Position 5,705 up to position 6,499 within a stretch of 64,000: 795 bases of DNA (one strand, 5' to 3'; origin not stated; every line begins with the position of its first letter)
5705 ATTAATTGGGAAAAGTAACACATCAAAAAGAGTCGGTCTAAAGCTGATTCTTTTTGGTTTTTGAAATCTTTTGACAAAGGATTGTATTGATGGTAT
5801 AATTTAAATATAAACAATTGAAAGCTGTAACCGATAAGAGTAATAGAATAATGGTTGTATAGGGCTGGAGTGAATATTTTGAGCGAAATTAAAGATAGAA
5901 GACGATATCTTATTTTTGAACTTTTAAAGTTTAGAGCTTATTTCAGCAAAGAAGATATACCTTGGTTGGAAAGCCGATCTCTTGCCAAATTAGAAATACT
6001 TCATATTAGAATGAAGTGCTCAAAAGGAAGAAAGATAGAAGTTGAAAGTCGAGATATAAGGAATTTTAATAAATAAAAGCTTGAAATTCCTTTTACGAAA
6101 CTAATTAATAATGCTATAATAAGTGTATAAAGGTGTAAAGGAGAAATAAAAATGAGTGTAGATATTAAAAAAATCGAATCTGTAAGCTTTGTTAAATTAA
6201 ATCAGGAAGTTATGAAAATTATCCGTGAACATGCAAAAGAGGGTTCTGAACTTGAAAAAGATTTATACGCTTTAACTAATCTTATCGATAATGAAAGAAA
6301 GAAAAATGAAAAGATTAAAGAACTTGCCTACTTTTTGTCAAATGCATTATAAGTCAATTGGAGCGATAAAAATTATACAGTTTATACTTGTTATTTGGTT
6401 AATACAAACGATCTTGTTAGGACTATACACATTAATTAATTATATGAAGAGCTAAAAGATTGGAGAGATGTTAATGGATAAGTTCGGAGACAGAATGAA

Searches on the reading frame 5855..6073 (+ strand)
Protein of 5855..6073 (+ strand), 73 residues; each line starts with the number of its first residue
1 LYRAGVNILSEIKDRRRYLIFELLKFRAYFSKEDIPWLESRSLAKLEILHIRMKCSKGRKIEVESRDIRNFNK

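Call 58: search_protein_families(library=pfam, proteins=[window:5855-6073:+], max_evalue=0.1)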
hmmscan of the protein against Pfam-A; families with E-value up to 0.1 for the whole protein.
window:5855-6073:+ (73 aa): 0 families

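Call 59: search_protein_families(library=phrogs, proteins=[window:5855-6073:+], max_evalue=0.001)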
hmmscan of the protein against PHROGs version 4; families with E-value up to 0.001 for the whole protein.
window:5855-6073:+ (73 aa): 1 family
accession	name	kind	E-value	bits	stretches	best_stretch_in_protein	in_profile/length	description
phrog_9455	-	unknown function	2.8e-10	40.7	1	13-65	9-60/62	-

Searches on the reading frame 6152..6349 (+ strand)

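Call 58: search_protein_families(library=pfam, proteins=[window:6152-6349:+], max_evalue=0.1)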
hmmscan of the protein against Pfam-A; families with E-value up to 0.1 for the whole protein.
window:6152-6349:+ (66 aa): 2 families
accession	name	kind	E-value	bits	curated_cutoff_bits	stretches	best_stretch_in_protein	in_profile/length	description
PF10224.14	DUF2205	-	0.071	13.7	26.7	1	10-63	7-57/75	Short coiled-coil protein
PF21924.1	XRCC4_CC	-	0.077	13.6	27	1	17-58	39-78/78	XRCC4 coiled-coil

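Call 59: search_protein_families(library=phrogs, proteins=[window:6152-6349:+], max_evalue=0.001)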
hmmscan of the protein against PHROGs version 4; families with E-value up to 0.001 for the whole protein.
window:6152-6349:+ (66 aa): 0 families
